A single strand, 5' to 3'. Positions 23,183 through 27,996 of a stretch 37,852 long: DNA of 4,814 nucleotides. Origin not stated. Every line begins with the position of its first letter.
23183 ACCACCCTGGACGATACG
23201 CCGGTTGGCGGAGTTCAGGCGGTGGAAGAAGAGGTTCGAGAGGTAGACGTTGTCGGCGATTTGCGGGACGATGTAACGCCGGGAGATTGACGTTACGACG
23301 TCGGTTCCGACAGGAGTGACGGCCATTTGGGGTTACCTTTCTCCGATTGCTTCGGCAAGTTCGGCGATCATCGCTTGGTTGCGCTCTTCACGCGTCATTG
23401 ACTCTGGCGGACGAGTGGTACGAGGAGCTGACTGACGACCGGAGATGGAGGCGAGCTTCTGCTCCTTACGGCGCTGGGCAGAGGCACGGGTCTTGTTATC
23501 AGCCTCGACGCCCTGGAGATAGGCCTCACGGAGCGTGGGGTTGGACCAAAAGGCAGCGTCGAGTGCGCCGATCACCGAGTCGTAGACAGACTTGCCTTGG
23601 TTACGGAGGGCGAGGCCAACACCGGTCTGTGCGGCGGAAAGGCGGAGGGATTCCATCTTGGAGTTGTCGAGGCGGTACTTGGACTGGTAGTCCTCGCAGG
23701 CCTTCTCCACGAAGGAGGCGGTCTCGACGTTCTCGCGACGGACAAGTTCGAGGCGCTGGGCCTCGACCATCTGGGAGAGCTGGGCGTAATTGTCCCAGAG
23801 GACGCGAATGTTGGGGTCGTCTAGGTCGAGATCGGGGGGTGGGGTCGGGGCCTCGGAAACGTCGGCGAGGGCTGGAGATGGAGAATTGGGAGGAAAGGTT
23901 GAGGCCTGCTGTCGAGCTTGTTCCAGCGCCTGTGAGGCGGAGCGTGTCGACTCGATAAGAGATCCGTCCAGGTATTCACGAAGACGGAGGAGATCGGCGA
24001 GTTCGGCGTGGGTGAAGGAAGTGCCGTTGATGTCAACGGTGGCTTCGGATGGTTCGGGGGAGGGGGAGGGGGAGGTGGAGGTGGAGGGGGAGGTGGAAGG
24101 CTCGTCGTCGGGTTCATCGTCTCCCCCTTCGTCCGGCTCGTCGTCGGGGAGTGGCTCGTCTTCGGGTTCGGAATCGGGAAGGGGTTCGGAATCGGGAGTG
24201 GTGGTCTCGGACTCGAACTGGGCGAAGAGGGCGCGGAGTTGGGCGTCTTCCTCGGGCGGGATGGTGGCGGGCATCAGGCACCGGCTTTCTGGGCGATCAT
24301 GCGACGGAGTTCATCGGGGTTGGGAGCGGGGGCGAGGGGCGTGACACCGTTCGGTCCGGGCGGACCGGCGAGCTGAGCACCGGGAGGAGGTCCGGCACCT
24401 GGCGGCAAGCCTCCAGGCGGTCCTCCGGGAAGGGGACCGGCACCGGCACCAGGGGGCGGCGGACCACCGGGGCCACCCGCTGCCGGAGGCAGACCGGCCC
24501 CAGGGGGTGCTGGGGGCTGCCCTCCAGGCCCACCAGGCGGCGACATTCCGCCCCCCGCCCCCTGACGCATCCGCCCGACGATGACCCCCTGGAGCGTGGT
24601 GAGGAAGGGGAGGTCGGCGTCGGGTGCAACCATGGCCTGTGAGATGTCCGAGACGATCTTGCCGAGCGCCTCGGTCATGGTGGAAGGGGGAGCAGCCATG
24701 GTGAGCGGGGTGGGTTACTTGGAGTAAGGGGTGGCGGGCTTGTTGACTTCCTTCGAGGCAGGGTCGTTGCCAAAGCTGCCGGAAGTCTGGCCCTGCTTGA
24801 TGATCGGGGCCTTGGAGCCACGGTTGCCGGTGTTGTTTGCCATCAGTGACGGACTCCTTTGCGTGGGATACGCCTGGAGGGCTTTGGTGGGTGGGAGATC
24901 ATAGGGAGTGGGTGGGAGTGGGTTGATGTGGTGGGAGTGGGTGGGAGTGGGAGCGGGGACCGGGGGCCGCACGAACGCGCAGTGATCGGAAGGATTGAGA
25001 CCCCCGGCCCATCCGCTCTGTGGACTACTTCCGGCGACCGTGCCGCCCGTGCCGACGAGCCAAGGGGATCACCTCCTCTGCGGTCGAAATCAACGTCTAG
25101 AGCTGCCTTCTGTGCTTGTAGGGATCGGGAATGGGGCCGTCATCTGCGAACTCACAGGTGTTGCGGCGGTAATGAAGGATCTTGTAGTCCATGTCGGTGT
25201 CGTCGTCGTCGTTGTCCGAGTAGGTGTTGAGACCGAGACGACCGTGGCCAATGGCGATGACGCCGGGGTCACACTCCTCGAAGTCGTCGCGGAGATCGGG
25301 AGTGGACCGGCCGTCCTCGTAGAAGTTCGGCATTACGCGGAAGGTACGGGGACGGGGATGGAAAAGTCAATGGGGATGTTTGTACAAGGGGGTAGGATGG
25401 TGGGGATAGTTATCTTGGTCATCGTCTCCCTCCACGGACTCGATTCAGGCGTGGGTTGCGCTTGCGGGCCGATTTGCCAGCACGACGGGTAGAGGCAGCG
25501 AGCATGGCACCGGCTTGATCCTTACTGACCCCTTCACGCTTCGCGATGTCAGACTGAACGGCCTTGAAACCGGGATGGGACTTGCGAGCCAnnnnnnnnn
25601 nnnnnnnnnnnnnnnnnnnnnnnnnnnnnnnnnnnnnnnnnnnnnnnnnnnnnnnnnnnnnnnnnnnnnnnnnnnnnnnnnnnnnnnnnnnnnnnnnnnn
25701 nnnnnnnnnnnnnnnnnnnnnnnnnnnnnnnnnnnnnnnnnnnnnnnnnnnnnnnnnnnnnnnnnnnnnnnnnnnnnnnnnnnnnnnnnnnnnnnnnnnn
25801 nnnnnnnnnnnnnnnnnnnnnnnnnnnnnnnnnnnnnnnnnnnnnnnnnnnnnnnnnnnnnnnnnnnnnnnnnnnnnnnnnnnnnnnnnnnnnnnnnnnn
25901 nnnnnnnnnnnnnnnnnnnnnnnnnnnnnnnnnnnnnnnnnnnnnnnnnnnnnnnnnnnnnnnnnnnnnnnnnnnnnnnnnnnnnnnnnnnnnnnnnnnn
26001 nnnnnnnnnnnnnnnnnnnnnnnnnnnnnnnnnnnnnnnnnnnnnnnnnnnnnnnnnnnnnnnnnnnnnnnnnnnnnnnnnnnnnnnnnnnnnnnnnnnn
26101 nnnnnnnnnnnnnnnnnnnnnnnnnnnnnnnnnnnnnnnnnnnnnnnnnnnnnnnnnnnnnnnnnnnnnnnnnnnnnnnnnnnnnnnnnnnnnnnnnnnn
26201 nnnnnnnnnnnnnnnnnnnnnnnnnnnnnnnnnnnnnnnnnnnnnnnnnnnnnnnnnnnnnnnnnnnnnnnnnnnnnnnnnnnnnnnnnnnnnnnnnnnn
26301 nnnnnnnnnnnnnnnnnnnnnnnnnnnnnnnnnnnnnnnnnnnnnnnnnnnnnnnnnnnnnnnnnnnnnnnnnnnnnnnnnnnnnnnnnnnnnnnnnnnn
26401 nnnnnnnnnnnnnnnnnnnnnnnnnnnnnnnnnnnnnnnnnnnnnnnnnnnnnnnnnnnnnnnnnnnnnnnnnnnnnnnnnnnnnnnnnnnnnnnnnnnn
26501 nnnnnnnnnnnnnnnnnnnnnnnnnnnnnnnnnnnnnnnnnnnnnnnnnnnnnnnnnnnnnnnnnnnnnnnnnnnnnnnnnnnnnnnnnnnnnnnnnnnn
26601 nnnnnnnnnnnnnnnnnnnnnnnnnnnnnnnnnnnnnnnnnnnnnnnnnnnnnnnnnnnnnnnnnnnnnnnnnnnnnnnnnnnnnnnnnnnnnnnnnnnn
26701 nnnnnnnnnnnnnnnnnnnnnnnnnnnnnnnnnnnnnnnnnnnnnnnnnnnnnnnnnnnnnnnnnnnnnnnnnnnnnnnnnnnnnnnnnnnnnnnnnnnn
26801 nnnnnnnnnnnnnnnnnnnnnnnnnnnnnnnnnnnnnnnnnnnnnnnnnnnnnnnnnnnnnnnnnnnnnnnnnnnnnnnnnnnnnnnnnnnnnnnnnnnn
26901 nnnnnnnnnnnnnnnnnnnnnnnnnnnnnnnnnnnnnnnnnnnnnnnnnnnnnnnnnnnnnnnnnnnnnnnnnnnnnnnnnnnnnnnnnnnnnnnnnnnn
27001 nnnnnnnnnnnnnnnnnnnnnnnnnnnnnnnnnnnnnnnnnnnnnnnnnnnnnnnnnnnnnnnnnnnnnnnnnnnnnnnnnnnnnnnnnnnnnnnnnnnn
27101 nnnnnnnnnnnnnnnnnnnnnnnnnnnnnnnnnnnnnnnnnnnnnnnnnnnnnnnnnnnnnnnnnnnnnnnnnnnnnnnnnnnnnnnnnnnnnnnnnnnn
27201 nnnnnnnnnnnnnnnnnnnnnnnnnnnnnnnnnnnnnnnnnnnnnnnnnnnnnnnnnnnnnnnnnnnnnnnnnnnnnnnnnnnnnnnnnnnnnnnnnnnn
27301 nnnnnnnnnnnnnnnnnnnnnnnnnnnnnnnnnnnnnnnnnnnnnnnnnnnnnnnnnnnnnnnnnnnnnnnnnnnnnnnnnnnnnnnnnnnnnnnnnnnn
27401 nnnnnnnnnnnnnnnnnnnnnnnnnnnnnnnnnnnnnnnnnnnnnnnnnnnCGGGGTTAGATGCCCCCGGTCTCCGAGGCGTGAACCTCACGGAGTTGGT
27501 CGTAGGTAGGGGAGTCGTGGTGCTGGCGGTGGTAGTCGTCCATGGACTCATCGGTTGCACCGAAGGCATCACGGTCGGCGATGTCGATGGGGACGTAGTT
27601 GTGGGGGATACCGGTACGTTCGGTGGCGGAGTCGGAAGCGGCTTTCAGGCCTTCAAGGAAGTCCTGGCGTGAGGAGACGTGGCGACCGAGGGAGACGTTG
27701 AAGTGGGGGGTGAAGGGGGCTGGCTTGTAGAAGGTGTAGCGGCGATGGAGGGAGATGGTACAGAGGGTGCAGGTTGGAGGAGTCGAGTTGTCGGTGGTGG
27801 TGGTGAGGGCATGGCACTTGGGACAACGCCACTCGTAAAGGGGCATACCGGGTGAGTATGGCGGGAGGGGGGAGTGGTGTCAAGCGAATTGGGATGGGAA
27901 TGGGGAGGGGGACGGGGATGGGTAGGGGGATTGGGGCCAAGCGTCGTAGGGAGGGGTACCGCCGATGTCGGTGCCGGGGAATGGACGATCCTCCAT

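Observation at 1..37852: The + strand is G-rich whatever the gene direction, and this reshapes the two halves of the proteome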

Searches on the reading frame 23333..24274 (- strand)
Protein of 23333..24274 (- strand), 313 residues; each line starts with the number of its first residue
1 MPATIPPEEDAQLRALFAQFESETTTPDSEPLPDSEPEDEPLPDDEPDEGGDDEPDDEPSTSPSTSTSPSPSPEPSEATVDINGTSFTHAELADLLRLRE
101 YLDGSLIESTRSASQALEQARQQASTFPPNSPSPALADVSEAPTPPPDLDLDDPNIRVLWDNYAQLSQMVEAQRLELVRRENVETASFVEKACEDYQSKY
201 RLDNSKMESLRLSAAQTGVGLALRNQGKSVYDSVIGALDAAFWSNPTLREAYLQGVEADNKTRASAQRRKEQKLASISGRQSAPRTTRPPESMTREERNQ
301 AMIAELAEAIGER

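Call 9: search_protein_families(library=phrogs, proteins=[window:23333-24274:-], max_evalue=0.01)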
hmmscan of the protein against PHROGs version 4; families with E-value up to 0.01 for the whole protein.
window:23333-24274:- (313 aa): 0 families

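Call 53: search_protein_families(library=pfam, proteins=[window:23333-24274:-], max_evalue=0.01)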
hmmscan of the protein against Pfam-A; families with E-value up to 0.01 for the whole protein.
window:23333-24274:- (313 aa): 1 family
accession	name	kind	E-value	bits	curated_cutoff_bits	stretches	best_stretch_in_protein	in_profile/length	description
PF05887.16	Trypan_PARP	-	0.00081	19.8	100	1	26-81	62-117/134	Procyclic acidic repetitive protein (PARP)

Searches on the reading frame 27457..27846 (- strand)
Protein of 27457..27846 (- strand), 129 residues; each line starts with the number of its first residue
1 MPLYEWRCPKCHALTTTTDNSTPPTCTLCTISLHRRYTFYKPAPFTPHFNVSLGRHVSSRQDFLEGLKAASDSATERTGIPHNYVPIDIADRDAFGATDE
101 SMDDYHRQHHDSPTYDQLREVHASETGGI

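Call 53: search_protein_families(library=pfam, proteins=[window:27457-27846:-], max_evalue=0.01)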
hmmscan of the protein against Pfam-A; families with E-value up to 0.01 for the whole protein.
window:27457-27846:- (129 aa): 1 family
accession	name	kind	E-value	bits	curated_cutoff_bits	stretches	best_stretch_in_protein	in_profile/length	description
PF09723.15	Zn_ribbon_8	-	0.00025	21.4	34.4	1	1-35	1-39/41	Zinc ribbon domain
